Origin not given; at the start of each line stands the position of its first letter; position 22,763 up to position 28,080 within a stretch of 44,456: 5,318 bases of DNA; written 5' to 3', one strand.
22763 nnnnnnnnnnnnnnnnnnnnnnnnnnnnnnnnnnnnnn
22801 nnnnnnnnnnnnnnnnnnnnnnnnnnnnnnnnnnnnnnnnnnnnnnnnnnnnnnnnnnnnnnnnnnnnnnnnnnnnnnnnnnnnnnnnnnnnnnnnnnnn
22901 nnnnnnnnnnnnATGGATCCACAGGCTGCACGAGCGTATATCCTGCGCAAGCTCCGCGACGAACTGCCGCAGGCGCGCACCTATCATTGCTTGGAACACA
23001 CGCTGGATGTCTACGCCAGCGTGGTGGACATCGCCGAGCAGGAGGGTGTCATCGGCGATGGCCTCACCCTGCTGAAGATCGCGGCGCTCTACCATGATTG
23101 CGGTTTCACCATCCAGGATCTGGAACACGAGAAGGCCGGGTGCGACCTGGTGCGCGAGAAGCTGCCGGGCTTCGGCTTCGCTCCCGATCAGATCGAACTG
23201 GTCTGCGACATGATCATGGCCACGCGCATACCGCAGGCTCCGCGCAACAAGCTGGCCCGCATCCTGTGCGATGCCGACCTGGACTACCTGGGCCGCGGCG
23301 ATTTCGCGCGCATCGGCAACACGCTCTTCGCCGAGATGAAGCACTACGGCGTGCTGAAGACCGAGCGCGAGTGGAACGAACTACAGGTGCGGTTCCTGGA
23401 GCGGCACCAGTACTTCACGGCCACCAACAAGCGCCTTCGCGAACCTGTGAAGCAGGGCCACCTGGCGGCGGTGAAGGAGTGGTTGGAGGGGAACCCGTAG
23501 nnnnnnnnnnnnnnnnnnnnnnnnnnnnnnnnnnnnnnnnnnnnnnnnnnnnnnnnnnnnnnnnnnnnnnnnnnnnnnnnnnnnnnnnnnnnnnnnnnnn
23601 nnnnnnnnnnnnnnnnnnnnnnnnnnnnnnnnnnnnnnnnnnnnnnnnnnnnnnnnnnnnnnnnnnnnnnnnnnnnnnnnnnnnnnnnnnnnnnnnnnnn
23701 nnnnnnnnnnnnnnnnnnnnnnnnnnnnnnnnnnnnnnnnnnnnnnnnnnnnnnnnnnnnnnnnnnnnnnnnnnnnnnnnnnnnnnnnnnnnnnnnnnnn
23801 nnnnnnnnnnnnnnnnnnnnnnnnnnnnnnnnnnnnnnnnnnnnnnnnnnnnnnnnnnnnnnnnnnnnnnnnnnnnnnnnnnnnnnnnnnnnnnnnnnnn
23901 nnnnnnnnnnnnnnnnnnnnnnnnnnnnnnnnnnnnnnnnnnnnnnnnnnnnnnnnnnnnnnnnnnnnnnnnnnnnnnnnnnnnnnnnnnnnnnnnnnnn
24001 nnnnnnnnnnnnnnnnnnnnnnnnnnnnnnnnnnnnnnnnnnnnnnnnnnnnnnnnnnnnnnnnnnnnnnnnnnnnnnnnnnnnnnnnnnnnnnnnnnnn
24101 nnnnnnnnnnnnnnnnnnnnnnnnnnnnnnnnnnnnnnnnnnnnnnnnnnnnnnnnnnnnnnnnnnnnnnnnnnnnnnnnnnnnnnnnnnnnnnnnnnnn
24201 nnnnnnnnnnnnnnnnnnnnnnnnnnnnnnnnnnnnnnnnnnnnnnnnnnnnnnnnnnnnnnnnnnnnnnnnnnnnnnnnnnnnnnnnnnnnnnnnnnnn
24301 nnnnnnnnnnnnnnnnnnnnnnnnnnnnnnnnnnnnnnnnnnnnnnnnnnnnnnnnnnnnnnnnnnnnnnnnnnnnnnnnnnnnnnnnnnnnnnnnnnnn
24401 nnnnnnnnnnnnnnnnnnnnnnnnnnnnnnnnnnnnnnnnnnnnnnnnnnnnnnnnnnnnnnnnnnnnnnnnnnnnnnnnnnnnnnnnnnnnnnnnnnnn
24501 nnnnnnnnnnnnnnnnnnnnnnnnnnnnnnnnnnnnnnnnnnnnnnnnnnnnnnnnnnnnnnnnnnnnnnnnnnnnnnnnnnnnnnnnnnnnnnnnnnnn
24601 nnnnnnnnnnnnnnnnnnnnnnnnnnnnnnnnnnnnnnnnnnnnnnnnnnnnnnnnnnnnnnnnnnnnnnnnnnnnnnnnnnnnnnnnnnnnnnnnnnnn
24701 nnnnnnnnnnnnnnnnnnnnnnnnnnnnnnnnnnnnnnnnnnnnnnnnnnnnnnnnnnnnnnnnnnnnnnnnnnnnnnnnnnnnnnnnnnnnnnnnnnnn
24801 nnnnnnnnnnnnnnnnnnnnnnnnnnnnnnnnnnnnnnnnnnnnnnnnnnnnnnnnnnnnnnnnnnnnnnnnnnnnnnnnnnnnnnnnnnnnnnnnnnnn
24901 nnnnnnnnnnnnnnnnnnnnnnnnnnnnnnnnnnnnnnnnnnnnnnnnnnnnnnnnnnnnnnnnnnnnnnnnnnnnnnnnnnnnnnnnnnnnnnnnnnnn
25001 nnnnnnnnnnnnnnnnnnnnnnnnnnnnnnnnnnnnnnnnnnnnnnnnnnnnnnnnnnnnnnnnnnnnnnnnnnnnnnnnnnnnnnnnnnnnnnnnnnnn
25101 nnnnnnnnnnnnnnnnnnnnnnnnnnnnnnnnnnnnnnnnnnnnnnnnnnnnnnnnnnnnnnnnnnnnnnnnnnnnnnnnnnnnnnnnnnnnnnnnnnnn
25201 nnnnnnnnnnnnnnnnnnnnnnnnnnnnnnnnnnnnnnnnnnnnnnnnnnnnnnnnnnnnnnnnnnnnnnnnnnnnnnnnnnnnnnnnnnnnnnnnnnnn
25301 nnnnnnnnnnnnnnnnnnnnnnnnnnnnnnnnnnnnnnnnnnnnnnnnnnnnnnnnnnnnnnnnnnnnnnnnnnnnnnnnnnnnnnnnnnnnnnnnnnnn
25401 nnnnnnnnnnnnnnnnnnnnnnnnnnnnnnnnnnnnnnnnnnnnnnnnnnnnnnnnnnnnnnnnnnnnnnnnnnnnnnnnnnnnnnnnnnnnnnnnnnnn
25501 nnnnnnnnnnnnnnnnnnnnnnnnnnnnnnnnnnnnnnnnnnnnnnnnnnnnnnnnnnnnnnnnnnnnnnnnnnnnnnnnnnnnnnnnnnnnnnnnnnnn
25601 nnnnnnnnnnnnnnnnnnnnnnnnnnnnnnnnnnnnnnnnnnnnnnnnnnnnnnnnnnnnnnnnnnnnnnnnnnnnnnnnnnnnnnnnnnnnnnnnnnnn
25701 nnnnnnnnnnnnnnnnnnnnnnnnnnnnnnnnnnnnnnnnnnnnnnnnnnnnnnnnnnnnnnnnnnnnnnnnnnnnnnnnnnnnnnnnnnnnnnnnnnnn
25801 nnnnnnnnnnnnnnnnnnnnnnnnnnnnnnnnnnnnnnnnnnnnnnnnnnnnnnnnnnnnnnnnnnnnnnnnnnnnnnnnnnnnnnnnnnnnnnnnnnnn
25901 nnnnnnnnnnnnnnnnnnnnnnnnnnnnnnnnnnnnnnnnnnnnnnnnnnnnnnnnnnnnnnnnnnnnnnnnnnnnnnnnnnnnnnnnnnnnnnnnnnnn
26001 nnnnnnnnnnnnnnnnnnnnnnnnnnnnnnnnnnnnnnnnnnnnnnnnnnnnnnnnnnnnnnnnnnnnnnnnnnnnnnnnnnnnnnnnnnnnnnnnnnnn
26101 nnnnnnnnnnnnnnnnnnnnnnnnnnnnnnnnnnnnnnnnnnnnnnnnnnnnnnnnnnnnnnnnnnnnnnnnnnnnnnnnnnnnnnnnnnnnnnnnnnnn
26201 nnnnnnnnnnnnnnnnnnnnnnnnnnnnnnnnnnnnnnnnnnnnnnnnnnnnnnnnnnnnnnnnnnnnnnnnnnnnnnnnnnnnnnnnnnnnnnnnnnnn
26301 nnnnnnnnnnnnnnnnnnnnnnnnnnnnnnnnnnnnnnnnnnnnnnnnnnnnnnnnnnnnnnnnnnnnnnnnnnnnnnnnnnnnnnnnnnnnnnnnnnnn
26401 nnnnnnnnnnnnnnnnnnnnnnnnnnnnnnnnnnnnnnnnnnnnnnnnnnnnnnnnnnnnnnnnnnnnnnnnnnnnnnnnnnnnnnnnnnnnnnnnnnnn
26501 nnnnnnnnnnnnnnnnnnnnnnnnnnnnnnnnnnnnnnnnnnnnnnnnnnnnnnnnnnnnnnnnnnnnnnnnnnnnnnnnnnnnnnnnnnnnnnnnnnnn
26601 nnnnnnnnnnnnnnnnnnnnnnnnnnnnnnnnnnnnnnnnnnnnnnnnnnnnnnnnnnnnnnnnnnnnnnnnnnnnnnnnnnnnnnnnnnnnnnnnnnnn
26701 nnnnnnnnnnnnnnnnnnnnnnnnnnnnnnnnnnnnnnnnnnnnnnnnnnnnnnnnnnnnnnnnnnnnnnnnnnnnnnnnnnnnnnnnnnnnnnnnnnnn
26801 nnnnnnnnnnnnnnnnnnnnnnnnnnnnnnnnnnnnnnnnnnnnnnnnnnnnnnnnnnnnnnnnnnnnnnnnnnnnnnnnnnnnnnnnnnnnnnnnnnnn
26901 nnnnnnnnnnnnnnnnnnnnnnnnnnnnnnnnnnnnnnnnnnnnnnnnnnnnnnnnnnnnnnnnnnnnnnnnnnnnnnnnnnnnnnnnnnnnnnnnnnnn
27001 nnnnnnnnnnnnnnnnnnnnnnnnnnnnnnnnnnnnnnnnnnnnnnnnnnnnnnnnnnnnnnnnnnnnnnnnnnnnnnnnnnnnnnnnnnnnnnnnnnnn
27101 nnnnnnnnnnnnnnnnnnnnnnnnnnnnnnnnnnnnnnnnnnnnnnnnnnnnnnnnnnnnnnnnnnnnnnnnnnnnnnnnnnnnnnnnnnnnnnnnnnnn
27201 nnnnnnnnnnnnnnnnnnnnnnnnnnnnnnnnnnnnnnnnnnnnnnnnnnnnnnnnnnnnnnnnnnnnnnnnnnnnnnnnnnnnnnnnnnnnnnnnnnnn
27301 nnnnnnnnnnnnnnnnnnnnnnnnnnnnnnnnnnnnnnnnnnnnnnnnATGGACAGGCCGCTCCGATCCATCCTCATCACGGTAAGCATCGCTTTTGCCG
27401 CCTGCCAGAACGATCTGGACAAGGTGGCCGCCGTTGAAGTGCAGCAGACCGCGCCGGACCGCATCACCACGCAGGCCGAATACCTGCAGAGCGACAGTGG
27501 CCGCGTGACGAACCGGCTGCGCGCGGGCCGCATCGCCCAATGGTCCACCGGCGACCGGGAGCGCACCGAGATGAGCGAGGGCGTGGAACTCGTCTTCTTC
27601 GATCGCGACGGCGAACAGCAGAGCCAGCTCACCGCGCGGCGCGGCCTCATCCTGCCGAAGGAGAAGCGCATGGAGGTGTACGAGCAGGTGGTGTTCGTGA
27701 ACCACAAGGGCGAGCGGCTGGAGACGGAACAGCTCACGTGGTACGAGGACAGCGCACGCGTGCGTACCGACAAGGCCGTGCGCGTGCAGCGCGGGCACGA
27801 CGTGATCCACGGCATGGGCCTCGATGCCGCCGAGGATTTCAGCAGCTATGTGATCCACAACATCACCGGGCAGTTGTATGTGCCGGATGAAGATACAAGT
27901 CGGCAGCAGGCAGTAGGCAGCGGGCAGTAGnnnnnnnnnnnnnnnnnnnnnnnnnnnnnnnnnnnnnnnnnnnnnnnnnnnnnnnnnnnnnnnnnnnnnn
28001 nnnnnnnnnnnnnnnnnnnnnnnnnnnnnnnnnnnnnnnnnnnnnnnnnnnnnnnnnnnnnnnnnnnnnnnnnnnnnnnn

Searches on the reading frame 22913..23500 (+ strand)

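Call 69: search_protein_families(library=pfam, proteins=[window:22913-23500:+], max_evalue=0.00001)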
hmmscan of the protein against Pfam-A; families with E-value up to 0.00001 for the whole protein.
window:22913-23500:+ (195 aa): 1 family
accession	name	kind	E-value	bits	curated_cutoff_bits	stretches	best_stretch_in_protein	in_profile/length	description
PF01966.28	HD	-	9e-08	32.9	22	1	27-122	2-111/116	HD domain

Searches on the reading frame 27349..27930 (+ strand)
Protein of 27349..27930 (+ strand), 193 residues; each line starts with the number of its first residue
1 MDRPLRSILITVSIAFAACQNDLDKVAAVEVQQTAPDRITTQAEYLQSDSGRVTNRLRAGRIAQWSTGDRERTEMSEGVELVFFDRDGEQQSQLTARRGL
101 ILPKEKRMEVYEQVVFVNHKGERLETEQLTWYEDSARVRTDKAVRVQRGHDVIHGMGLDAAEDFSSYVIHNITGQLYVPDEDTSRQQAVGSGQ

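Call 70: search_protein_families(library=pfam, proteins=[window:27349-27930:+], max_evalue=0.00001)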
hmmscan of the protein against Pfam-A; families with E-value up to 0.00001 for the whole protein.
window:27349-27930:+ (193 aa): 1 family
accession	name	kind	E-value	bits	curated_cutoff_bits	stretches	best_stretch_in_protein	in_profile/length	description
PF06835.18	LptC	-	2.1e-14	53.9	21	1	11-164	7-161/175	Lipopolysaccharide-assembly, LptC-related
